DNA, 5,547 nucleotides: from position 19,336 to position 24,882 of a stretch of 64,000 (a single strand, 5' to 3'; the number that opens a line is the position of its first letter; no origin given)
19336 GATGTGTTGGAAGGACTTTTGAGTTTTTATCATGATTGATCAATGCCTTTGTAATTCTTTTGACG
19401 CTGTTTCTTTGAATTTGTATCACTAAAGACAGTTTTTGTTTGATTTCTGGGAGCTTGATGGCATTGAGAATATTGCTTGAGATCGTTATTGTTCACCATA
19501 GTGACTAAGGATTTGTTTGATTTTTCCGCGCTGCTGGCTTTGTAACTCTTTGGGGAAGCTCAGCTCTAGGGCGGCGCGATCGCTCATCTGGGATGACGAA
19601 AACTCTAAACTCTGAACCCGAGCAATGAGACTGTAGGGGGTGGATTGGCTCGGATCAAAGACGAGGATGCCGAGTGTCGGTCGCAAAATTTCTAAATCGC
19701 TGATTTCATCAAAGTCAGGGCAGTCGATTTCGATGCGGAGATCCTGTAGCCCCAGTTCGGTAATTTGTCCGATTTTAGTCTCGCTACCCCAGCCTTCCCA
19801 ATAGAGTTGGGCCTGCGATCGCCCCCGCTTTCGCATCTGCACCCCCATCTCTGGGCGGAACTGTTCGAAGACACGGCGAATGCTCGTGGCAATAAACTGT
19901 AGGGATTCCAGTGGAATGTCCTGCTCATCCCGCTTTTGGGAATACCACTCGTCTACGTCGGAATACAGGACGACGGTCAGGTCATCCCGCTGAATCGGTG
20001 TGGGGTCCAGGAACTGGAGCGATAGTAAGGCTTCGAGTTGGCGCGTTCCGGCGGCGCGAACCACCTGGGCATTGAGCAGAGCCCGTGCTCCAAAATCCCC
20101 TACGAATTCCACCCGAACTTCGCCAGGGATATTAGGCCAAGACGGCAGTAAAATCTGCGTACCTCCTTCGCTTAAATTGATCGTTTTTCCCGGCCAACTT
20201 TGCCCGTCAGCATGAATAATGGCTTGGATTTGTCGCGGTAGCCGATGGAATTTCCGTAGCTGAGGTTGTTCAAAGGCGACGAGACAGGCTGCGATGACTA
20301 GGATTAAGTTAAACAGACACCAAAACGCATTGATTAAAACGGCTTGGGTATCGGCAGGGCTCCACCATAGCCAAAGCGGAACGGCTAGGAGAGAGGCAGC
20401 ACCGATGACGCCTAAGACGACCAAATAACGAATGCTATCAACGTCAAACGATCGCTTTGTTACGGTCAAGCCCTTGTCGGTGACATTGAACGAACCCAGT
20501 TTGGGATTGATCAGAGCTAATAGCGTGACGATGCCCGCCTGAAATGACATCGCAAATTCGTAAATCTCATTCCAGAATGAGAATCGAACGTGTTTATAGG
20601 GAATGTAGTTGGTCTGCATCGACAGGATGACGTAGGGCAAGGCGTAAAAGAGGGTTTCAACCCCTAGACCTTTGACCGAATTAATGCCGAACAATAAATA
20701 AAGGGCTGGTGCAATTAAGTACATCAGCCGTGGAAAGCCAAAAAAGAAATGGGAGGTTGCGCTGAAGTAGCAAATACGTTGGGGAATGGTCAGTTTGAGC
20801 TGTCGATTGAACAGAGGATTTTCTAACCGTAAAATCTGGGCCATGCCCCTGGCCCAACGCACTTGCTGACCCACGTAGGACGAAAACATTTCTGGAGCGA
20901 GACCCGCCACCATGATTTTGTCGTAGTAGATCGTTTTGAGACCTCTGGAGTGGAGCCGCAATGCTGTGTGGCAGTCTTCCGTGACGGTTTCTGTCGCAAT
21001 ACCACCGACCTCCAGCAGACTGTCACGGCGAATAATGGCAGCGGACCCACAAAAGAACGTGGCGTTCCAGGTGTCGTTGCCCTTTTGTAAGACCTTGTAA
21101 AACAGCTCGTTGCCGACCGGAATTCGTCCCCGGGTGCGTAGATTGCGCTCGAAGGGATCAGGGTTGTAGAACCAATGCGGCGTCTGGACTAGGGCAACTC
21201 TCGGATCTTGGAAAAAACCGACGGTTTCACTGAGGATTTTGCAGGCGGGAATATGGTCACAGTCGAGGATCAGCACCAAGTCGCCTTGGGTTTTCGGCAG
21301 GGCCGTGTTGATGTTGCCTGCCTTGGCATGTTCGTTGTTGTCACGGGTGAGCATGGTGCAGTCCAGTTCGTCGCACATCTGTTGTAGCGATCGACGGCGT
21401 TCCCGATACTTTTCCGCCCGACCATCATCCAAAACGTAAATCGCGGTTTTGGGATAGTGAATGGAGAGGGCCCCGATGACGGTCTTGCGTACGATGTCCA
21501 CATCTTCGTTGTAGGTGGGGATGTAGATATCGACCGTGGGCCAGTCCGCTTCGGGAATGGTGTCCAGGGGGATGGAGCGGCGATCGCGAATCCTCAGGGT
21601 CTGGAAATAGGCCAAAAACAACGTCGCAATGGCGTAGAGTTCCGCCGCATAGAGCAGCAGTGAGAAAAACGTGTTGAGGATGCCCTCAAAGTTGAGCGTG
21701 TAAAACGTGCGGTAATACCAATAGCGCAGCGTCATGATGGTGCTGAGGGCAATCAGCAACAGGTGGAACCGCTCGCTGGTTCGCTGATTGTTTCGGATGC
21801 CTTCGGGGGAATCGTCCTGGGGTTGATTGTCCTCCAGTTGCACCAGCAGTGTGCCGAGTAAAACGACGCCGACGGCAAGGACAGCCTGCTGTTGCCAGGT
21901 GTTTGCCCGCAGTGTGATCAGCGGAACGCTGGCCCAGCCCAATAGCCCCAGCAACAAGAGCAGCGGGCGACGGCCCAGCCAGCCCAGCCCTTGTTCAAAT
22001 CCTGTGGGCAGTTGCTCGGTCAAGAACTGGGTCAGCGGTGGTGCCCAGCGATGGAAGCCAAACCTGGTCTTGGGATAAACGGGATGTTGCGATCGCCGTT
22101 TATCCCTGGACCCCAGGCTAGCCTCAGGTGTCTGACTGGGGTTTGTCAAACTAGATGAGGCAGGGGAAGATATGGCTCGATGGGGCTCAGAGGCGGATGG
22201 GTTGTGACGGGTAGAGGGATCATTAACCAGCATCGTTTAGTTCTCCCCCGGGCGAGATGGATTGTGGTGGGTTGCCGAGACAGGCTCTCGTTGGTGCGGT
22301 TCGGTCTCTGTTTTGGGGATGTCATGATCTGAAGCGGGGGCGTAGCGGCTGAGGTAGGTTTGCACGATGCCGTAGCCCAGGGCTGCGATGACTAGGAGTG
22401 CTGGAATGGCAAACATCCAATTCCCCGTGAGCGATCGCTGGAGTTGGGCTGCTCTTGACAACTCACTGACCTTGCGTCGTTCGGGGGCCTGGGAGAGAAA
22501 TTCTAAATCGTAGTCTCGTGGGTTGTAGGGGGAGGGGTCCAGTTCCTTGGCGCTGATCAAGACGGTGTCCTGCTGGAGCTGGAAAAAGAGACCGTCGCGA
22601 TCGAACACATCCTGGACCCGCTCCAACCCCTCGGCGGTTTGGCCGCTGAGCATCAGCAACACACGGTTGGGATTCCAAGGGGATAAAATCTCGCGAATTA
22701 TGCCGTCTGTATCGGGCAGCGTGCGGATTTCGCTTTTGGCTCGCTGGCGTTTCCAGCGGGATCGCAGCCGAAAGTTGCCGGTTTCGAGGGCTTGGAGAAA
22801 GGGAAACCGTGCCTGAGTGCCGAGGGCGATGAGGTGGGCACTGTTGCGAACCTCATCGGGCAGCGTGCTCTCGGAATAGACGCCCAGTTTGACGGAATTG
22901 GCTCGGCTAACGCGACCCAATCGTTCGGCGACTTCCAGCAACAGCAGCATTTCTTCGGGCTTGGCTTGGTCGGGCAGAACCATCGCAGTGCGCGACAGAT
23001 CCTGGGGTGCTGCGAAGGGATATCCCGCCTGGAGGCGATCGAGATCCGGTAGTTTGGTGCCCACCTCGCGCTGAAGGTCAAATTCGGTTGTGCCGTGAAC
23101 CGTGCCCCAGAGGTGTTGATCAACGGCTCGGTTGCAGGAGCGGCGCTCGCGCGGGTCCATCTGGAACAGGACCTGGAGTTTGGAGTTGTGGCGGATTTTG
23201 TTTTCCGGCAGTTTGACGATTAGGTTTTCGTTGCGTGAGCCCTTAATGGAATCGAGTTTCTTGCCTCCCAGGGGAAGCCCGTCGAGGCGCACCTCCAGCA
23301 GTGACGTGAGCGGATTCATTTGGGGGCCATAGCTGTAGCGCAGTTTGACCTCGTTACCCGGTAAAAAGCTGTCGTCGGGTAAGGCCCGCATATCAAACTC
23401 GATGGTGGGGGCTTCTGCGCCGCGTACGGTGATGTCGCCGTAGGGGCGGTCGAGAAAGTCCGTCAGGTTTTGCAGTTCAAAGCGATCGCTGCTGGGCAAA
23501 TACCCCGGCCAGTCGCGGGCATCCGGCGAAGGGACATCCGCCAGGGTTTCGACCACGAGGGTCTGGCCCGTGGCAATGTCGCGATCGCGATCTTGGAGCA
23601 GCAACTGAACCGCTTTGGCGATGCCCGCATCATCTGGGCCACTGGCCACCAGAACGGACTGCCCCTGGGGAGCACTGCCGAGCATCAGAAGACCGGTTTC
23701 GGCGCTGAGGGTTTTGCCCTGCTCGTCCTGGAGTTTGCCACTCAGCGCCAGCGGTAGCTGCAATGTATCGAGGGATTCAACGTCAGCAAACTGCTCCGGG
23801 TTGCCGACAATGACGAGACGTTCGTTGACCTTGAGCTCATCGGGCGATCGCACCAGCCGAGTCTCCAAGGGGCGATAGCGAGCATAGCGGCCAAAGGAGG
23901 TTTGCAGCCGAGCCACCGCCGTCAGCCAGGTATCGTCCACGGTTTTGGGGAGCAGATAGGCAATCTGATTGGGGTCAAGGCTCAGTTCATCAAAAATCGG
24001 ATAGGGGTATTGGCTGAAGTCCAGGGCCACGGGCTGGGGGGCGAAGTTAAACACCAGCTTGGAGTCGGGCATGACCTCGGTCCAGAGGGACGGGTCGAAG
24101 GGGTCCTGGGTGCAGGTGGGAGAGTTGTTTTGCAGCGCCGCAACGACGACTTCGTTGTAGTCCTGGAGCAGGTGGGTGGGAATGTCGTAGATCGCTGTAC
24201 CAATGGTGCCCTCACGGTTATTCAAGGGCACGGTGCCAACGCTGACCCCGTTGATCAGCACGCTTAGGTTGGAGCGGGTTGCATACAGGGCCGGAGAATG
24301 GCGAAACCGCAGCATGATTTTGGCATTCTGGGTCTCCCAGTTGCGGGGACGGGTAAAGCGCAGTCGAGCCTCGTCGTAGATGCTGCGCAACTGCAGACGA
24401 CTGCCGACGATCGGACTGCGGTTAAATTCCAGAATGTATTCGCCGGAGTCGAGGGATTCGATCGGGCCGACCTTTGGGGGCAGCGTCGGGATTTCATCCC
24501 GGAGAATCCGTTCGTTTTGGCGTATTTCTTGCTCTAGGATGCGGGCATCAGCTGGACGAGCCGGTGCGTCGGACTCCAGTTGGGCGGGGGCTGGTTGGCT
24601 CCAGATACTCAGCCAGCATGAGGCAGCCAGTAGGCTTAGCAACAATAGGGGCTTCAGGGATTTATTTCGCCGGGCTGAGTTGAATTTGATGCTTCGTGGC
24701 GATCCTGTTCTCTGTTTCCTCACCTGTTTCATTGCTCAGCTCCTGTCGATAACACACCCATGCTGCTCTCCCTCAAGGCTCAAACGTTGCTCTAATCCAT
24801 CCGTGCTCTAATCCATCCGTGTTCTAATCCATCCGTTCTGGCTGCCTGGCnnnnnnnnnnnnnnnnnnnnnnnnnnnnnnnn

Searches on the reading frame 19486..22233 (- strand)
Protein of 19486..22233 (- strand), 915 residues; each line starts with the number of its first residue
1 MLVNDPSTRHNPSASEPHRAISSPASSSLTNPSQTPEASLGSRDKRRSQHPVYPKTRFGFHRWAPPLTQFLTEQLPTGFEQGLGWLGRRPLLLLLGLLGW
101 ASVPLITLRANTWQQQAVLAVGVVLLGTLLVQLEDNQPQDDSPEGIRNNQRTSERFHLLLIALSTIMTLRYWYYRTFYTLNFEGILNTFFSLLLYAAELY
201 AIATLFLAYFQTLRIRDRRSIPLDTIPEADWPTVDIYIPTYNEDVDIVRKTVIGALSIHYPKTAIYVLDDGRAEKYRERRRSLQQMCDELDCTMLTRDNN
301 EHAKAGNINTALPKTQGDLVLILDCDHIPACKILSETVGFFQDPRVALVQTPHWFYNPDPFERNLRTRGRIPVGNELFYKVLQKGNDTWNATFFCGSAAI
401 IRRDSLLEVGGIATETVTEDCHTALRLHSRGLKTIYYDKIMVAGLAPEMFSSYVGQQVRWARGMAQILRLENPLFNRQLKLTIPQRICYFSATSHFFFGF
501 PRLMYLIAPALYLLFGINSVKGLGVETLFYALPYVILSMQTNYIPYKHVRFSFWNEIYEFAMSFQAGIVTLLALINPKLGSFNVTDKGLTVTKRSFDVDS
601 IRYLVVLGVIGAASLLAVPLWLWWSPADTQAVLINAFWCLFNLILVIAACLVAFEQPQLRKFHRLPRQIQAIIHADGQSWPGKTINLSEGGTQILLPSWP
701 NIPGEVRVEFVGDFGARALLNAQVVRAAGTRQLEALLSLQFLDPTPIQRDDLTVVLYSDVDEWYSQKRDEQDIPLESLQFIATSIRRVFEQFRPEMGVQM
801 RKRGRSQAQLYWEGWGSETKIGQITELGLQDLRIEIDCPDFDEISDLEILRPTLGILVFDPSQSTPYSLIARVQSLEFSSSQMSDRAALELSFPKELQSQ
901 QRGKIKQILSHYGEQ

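Call 4: search_protein_families(library=pfam, proteins=[window:19486-22233:-], max_evalue=0.01)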
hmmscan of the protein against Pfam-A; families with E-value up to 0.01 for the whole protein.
window:19486-22233:- (915 aa): 6 families
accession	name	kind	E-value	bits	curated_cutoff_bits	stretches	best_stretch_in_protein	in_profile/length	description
PF13641.12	Glyco_tranf_2_3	-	9.8e-22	78.5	27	1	233-463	2-230/230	Glycosyltransferase like family 2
PF00535.33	Glycos_transf_2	-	1.2e-21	77.8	23.3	1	236-408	2-166/168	Glycosyl transferase family 2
PF13632.12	Glyco_trans_2_3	-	6e-21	75.6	27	1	320-512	2-192/198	Glycosyl transferase family group 2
PF03552.20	Cellulose_synt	-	3.1e-15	56.2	24.7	1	415-541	420-550/722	Cellulose synthase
PF07238.19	PilZ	-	7.4e-13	49.1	22.5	1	658-753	1-97/102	PilZ domain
PF13506.12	Glyco_transf_21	-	6e-11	42.5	21.7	1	303-462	17-174/174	Glycosyl transferase family 21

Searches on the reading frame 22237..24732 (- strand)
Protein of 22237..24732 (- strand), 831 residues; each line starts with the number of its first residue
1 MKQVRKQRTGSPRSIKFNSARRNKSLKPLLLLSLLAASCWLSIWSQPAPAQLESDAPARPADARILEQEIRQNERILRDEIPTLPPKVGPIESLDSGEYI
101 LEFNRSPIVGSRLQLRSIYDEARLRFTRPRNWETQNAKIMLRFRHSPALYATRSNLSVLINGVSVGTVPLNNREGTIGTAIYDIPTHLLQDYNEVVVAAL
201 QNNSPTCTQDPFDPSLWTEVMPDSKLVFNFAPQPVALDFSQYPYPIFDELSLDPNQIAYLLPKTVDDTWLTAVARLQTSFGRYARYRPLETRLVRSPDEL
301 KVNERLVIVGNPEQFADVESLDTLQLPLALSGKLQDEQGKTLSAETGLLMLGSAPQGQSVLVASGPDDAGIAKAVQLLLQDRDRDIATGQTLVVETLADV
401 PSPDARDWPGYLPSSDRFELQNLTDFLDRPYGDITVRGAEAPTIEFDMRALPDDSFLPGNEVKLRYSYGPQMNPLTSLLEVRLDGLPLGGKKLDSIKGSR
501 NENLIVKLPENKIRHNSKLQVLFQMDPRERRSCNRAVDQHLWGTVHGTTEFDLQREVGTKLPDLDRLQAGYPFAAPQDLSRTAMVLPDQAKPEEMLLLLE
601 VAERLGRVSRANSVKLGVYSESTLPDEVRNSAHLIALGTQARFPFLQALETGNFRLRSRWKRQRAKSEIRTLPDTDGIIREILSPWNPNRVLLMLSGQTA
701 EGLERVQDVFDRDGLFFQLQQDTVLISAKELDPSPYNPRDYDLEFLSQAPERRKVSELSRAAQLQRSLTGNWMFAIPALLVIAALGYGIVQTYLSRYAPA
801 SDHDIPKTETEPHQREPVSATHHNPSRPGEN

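Call 4: search_protein_families(library=pfam, proteins=[window:22237-24732:-], max_evalue=0.01)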
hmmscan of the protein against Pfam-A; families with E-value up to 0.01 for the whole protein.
window:22237-24732:- (831 aa): 1 family
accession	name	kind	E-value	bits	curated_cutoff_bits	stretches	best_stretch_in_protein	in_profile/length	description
PF03170.19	BcsB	-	2e-94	317.6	21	1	110-691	14-602/606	Bacterial cellulose synthase subunit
